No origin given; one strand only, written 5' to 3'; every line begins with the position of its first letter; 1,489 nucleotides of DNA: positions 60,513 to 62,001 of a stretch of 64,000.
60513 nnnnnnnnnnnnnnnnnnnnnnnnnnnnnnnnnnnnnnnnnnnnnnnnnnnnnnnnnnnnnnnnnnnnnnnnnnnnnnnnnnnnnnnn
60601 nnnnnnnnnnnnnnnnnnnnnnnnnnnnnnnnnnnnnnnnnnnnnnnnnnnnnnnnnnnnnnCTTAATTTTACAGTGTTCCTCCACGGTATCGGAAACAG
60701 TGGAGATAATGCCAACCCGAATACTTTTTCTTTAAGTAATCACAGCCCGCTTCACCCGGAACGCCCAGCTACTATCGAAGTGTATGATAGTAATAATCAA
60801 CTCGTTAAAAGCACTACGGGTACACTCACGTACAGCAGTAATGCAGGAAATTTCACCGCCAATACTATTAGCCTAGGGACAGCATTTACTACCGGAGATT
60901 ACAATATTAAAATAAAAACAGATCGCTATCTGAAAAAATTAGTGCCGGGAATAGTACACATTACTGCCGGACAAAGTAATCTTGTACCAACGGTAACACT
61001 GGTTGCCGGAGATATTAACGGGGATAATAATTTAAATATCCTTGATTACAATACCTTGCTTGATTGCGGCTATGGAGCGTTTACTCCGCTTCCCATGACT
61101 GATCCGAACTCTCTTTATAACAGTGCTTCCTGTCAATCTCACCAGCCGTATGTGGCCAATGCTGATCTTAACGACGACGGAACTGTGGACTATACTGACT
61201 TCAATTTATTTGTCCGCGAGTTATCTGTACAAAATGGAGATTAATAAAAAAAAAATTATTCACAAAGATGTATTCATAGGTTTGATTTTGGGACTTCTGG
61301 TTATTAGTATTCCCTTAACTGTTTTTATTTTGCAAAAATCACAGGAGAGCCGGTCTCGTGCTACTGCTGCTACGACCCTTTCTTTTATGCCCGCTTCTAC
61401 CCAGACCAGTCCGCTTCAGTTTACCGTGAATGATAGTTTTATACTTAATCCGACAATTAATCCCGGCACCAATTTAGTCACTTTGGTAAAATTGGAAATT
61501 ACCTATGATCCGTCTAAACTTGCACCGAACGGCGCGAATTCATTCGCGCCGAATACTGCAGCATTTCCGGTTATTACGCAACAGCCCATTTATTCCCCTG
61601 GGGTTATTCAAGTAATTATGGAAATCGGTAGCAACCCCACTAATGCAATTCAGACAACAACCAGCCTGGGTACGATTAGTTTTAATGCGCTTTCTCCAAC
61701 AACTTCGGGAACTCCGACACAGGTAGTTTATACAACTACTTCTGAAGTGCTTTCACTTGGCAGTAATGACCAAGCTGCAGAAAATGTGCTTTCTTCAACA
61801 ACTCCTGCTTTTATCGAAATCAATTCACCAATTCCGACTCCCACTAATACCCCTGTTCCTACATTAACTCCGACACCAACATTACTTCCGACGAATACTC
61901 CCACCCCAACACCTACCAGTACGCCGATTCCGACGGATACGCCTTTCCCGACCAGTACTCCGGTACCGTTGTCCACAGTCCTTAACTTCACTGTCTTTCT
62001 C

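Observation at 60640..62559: Near-identical C-terminal modules (about 85% DNA identity over about 600 nt) between paralogs 1 and 2, plus duplicated gene-junction sequence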

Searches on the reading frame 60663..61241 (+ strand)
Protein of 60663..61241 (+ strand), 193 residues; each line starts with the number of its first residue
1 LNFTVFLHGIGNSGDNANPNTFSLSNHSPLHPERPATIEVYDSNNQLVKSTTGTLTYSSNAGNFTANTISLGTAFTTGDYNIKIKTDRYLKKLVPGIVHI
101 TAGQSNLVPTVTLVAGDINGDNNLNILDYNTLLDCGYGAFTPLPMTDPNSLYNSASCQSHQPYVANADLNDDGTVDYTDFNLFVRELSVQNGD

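Call 16: search_protein_families(library=ncbifam, proteins=[window:60663-61241:+], max_evalue=1)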
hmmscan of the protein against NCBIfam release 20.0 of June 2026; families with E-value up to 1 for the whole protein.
window:60663-61241:+ (193 aa): 3 families
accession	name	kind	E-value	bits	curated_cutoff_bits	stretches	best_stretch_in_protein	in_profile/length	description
TIGR04183.1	Por_Secre_tail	domain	0.0038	17.2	23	1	18-92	4-68/72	T9SS type A sorting domain-containing protein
NF011756.0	PRK15209.1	equivalog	0.027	14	221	1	34-84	113-167/174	long polar fimbrial major subunit LpfA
NF041540.1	dockerin_GC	domain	0.37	11.2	29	1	166-185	36-61/67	GC-type dockerin domain-anchored protein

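Call 18: search_protein_families(library=pfam, proteins=[window:60663-61241:+], max_evalue=5)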
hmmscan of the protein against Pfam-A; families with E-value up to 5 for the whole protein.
window:60663-61241:+ (193 aa): 10 families
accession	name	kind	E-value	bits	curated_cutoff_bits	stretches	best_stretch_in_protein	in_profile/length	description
PF00404.24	Dockerin_1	-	5e-06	27.1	22.9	2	163-187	32-56/57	Dockerin type I domain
PF01835.25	MG2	-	0.003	18.3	32.8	1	13-89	13-85/96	MG2 domain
PF13517.12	FG-GAP_3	-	0.012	16.6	26.9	0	111-127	44-60/61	FG-GAP-like repeat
PF07550.17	Shr-like_HID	-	0.025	15.5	22.3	1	56-92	42-75/82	Heme-binding protein Shr-like, Hb-interacting domain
PF05660.16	DUF807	-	0.058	13.8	25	1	56-101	21-63/142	Coxiella burnetii protein of unknown function (DUF807)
PF13860.13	FlgD_ig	-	0.064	13.7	27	1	35-87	24-76/79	FlgD Ig-like domain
PF18962.6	Por_Secre_tail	-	0.098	13.4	27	1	33-94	19-74/75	Secretion system C-terminal sorting domain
PF13202.12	EF-hand_5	-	0.15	12.1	25.9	1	167-183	8-24/25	EF hand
PF13499.12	EF-hand_7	-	0.23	12.3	30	1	164-181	46-63/67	EF-hand domain pair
PF00036.39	EF-hand_1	-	0.57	10.3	25.4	1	167-186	9-28/29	EF hand domain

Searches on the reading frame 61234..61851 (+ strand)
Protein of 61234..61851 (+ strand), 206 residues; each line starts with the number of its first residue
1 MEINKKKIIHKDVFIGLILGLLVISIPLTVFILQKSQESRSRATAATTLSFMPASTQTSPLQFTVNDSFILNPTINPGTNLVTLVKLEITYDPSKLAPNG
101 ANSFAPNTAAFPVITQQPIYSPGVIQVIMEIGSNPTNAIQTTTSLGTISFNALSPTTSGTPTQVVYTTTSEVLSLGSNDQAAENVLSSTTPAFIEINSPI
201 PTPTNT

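Call 18: search_protein_families(library=pfam, proteins=[window:61234-61851:+], max_evalue=5)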
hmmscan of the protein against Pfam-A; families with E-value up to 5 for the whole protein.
window:61234-61851:+ (206 aa): 1 family
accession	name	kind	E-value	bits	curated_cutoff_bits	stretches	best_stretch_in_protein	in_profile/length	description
PF00963.24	Cohesin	-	5.3e-05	23.9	24.1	1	65-180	12-125/139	Cohesin domain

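Call 39: find_homologous_proteins(query=window:61354-61848:+, max_evalue=0.001)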
Query window:61354-61848:+: 181 candidates shared short words with the query, none scored E <= 0.001.
